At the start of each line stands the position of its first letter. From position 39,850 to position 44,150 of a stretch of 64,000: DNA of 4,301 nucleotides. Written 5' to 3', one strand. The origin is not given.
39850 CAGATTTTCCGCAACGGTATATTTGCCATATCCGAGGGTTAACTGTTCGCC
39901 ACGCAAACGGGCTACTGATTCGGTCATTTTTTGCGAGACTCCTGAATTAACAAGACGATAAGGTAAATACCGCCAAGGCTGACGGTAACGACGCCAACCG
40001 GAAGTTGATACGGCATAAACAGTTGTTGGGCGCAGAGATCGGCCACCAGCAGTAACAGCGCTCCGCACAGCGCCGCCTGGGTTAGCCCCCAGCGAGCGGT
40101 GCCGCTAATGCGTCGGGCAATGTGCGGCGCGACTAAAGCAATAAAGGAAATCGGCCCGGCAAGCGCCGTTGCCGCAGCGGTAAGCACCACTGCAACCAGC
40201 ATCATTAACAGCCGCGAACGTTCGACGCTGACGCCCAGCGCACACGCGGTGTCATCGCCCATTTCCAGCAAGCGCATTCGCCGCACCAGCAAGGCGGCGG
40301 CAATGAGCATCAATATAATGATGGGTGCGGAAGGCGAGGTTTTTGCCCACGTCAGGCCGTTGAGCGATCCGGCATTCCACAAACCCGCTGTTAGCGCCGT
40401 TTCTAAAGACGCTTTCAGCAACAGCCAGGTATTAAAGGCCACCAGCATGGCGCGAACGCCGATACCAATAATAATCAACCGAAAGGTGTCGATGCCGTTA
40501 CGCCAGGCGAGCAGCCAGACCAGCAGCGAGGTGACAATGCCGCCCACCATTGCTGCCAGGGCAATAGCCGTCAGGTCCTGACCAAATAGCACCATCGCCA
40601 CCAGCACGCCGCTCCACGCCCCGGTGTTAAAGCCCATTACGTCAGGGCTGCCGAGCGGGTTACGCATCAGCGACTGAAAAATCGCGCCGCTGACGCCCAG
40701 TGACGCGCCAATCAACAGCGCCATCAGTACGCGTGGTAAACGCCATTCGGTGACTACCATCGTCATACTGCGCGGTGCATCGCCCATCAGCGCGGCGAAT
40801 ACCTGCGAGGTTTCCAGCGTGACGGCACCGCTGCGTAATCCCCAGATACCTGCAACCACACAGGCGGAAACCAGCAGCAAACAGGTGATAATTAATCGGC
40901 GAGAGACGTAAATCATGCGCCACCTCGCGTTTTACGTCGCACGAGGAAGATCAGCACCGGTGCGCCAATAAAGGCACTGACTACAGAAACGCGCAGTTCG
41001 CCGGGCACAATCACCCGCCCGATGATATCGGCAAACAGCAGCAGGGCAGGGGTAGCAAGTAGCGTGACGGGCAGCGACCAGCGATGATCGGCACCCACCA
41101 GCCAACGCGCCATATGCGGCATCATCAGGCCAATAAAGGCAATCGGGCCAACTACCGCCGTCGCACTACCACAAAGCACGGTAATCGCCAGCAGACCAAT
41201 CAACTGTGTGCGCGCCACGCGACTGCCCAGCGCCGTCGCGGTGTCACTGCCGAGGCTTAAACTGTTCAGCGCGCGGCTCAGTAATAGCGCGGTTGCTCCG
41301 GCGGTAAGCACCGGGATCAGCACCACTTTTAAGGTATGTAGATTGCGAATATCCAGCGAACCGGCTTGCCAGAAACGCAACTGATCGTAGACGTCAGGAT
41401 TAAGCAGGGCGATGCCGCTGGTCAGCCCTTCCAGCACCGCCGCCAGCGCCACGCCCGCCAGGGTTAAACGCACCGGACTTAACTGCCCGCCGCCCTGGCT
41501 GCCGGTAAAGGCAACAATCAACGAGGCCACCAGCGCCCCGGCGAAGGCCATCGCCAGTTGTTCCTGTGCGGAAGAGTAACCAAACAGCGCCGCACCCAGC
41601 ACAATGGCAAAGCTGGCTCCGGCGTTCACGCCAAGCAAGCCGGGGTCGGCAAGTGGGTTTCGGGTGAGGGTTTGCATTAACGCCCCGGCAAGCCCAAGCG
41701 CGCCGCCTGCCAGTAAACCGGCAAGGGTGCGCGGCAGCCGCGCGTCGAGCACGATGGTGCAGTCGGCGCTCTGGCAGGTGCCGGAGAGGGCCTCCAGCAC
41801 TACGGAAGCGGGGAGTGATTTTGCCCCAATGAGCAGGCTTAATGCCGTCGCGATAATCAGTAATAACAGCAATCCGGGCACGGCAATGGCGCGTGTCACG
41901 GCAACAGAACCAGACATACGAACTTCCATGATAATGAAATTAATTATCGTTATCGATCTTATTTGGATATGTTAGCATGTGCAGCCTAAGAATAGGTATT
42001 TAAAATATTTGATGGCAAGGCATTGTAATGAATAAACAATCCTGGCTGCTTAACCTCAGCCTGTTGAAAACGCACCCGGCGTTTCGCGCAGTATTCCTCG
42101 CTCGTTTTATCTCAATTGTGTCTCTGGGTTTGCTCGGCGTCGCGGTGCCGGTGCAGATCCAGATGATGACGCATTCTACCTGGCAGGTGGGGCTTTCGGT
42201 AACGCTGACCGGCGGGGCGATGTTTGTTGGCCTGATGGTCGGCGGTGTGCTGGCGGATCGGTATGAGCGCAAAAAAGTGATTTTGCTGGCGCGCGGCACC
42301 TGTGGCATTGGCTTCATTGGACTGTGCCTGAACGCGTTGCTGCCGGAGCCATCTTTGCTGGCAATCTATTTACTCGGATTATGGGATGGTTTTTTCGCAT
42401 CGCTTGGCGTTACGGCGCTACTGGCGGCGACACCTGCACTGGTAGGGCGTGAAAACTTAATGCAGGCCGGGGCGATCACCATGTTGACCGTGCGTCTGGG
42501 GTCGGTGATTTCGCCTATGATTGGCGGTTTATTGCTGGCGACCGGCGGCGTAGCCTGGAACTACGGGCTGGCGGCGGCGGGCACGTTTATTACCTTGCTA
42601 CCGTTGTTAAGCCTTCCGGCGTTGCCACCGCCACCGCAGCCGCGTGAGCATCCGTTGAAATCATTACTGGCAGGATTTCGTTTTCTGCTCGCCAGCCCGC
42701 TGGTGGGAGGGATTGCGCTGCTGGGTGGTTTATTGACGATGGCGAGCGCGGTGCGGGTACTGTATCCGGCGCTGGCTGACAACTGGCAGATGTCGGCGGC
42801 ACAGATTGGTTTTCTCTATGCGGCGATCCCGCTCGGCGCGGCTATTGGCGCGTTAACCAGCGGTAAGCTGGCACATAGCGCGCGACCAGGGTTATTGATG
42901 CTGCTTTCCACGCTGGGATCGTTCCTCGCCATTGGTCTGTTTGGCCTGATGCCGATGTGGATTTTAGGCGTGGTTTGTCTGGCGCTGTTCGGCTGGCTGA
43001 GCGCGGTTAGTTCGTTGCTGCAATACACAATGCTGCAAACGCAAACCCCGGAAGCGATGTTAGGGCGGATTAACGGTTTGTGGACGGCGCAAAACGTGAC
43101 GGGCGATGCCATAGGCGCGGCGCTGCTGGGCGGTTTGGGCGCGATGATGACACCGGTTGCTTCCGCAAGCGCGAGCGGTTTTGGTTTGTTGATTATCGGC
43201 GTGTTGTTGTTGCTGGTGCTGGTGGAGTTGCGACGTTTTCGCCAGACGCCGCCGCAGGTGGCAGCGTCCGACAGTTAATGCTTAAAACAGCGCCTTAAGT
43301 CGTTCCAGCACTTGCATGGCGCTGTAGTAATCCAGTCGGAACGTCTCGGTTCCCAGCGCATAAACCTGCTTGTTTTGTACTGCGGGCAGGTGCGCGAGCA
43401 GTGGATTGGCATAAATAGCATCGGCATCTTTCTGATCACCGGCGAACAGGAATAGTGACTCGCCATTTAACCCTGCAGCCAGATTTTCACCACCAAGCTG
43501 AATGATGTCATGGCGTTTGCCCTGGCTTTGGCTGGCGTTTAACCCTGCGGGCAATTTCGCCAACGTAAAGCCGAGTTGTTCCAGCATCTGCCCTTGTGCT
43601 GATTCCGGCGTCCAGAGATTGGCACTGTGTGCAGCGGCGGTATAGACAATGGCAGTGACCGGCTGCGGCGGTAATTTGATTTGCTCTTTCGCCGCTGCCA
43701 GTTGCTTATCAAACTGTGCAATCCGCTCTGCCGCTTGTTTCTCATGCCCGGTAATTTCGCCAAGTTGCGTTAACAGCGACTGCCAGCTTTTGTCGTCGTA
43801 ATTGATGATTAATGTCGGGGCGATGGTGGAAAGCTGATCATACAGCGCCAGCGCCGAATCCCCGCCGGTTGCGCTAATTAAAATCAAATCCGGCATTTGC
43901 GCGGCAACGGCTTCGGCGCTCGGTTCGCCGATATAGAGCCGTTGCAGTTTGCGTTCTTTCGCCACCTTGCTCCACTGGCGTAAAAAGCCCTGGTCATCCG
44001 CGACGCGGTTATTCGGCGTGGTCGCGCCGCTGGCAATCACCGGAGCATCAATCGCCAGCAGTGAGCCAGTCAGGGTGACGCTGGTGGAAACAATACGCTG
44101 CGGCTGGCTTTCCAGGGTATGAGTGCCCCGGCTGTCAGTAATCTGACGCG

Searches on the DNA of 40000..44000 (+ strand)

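Call 40: search_dna_similar(query=window:40000-44000:+, collection=ecoli_genomes, mode=near, max_rows=6)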
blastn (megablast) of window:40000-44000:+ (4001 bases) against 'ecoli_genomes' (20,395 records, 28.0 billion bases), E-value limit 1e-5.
Records with a match: 5416; places in all: 5425; records where one place covers at least 80% of the query: 5415.
Genomes with a match: 5416 of 5426; with a place that covers at least 80% of the query: 5415. Places per genome that has any: lowest 1, median 1, highest 2. On chromosomes: 5423 places; on plasmids: 2.
Best place of each record, by identity: 95-99% 5399; 90-95% 17.
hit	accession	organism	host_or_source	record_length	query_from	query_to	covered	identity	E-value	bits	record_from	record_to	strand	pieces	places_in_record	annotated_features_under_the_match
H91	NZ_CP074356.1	Escherichia coli strain XJ6.1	bovine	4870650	1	4001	100%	98.7%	0e+0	7107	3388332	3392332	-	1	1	entS: enterobactin transporter EntS | fepD: Fe(3+)-siderophore ABC transporter permease | fepG: iron-enterobactin ABC transporter permease | fepB: Fe2+-enterobactin ABC transporter substrate-binding protein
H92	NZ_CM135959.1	Escherichia coli strain NY1601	Chicken feces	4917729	1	4001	100%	98.7%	0e+0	7107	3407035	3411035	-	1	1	entS: enterobactin transporter EntS | fepD: Fe(3+)-siderophore ABC transporter permease | fepG: iron-enterobactin ABC transporter permease | fepB: Fe2+-enterobactin ABC transporter substrate-binding protein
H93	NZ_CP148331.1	Escherichia coli strain Z1323HEC0462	Homo sapiens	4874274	1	4001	100%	98.7%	0e+0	7101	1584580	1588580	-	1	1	entS: enterobactin transporter EntS | fepD: Fe(3+)-siderophore ABC transporter permease | fepG: iron-enterobactin ABC transporter permease | fepB: Fe2+-enterobactin ABC transporter substrate-binding protein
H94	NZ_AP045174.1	Escherichia coli strain JNEC-KY178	Homo sapiens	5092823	1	4001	100%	98.7%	0e+0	7101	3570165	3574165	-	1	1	entS: enterobactin transporter EntS | fepD: Fe(3+)-siderophore ABC transporter permease | fepG: iron-enterobactin ABC transporter permease | fepB: Fe2+-enterobactin ABC transporter substrate-binding protein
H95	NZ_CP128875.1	Escherichia coli strain TUM14771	Homo sapiens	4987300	1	4001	100%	98.1%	0e+0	6968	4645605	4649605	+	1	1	entS: enterobactin transporter EntS | fepD: Fe(3+)-siderophore ABC transporter permease | fepG: iron-enterobactin ABC transporter permease | fepB: Fe2+-enterobactin ABC transporter substrate-binding protein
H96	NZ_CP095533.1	Escherichia coli strain GN02461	Homo sapiens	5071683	1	4001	100%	98.1%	0e+0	6968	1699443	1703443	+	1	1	entS: enterobactin transporter EntS | fepD: Fe(3+)-siderophore ABC transporter permease | fepG: iron-enterobactin ABC transporter permease | fepB: Fe2+-enterobactin ABC transporter substrate-binding protein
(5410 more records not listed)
